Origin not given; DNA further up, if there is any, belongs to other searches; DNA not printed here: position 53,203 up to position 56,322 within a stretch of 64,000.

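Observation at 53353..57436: Translationally coupled pair: 939-aa secreted ORFan plus a Phe-terminated outer-membrane barrel, a possible undescribed surface-layer/anchor module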

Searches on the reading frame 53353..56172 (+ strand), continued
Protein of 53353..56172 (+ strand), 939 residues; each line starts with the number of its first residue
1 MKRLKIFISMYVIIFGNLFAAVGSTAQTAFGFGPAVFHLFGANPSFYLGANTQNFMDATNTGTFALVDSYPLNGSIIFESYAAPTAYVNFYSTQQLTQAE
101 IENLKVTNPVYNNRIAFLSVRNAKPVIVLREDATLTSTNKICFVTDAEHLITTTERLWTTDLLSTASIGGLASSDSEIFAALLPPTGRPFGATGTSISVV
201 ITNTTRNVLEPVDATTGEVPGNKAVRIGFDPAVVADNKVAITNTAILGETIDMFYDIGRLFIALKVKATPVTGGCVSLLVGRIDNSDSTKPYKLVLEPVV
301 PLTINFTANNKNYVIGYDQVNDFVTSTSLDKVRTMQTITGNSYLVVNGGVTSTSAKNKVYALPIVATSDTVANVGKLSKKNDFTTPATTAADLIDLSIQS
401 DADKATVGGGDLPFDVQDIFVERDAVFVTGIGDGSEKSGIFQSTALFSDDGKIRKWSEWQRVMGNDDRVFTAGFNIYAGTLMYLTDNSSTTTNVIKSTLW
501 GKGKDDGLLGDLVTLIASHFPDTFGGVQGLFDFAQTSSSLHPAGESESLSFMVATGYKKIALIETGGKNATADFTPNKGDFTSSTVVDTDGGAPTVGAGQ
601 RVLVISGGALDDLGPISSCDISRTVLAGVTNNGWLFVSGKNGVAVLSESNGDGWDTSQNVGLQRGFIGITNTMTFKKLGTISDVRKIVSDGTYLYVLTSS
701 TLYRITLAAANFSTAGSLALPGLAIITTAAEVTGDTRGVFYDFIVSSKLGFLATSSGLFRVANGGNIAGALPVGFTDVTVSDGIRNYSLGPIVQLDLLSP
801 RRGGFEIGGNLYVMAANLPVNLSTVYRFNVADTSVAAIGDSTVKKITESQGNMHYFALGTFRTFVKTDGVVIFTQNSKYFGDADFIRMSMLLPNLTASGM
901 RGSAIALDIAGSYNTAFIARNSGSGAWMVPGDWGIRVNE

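Call 53: fold_search(model_id=the predicted structure, library=pdb)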
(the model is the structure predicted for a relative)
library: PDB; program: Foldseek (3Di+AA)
matches with E <= 10: 676; with E <= 0.001: 177
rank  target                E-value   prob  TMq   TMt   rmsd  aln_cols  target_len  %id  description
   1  6u42_5L               3.0e-10  1.00  0.22  0.30  25.5       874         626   10  Natively decorated ciliary doublet microtubule (released 2019-11-13)
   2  8g2z_0U               8.2e-09  1.00  0.23  0.33  24.1       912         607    8  48-nm doublet microtubule from Tetrahymena thermophila strain CU428 (released 2023-06-14)
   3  9q22_A                2.5e-08  1.00  0.24  0.28  25.8       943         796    9  Crystal structure of ternary complex Helios-ZF2:I-19:CRBN:DDB1 (released 2025-10-01)
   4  6h0g_A                6.8e-08  1.00  0.24  0.26  25.5       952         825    8  Structure of the DDB1-CRBN-pomalidomide complex bound to ZNF692(ZF4) (released 2018-11-07)
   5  3ott_B                7.5e-08  1.00  0.20  0.25  26.6       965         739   10  Crystal Structure of the extracellular domain of the putative one component system BT4673 from B. thetaiotaomicron (released 2011-08-10)
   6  8dey_B                8.8e-08  1.00  0.22  0.25  25.7       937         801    8  Ternary complex structure of Cereblon-DDB1 bound to IKZF2(ZF2,3) and the molecular glue DKY709 (released 2023-03-08)
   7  7dco_3                1.1e-07  1.00  0.18  0.14  25.7       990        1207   10  Cryo-EM structure of the activated spliceosome (Bact complex) at an atomic resolution of 2.5 angstrom (released 2021-03-17)
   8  9cwm_B                1.3e-07  0.77  0.09  0.03  32.9      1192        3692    9  Cryo-EM structure of human Low-density lipoprotein receptor-related protein 2 (released 2025-08-06)
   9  9q2d_C                1.5e-07  1.00  0.23  0.26  25.9       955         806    8  Cryo-EM structure of ternary complex Ikaros-ZF2:CC-885:CRBN:DDB1 (molecular glue degrader) (released 2025-10-01)
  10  6bn7_A                1.5e-07  1.00  0.19  0.21  26.4       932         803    9  Crystal structure of DDB1-CRBN-BRD4(BD1) complex bound to dBET23 PROTAC. (released 2018-05-30)
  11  8cvp_A                2.0e-07  0.98  0.15  0.13  32.7      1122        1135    9  Cereblon-DDB1 in the Apo form (released 2022-07-20)
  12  7lps_G                2.1e-07  1.00  0.24  0.29  25.2       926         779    8  Crystal structure of DDB1-CRBN-ALV1 complex bound to Helios (IKZF2 ZF2) (released 2021-06-02)
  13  9bbi                  2.1e-07  1.00  0.23  0.20  21.5       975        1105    9  Co-crystal structure of human DDB1 bound to fragment UB028669 (released 2024-06-12)
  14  6zqd_UQ               2.1e-07  1.00  0.20  0.22  23.8       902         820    9  Cryo-EM structure of the 90S pre-ribosome from Saccharomyces cerevisiae, state Post-A1 (released 2020-09-23)
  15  7lps_A                2.2e-07  1.00  0.23  0.27  25.2       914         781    8  Crystal structure of DDB1-CRBN-ALV1 complex bound to Helios (IKZF2 ZF2) (released 2021-06-02)
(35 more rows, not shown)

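Call 55: search_protein_families(library=pfam, proteins=[P0138, P0214, P0164, P0148, P0121, P0012, P0222], max_evalue=0.01)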
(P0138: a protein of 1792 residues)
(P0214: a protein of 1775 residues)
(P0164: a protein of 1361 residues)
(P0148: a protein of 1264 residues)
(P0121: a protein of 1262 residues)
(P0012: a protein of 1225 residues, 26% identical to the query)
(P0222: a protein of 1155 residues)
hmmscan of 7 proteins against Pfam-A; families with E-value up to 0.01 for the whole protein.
P0138 (1792 aa): 0 families

P0214 (1775 aa): 1 family
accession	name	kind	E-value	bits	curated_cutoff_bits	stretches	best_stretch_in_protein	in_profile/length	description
PF13328.12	HD_4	-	0.0078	16.4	27.2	0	519-607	12-95/156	HD domain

P0164 (1361 aa): 0 families

P0148 (1264 aa): 0 families

P0121 (1262 aa): 0 families

P0012 (1225 aa): 0 families

P0222 (1155 aa): 0 families

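Call 64: search_protein_families(library=pfam, alignment_id=A4, max_evalue=0.1)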
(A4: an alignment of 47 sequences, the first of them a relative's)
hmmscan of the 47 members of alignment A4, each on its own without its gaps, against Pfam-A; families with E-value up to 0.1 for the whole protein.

A. member 1, P0001 (939 aa): 0 families

B. families by the number of members that match (of 47 scanned): 6 families
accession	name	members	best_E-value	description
PF06536.16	Av_adeno_fibre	1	0.0029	Avian adenovirus fibre, N-terminal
PF13605.11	DUF4141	1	0.0069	Domain of unknown function (DUF4141)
PF21310.3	OCRL-like_ASH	1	0.018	Inositol polyphosphate 5-phosphatase OCRL-like, ASH domain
PF23306.1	VPS8_N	1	0.031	VPS8-like, N-terminal beta propeller repeats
PF24681.1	Kelch_KLHDC2_KLHL20_DRC7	1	0.046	KLHDC2/KLHL20/DRC7 Kelch-repeats domain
PF25419.1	Ig_PIFI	1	0.076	PIFI-like, immunoglobulin-like domain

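Call 68: find_encoding_contigs(protein=P0001, flank=3000, max_places=3)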
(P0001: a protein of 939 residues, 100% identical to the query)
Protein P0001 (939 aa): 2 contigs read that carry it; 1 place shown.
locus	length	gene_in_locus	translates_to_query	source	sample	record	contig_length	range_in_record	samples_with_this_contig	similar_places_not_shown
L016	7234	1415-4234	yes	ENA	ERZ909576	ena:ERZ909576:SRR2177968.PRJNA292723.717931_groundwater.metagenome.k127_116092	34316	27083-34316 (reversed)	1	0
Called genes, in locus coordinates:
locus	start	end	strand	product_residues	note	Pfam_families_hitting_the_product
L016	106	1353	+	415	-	PF12323:HTH_OrfB_IS605, PF01385:OrfB_IS605, PF07282:Cas12f1-like_TNB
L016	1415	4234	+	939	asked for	-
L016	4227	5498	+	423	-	-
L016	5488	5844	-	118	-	-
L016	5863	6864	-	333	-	-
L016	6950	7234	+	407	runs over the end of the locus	PF28597:T2SSF_N, PF00482:T2SSF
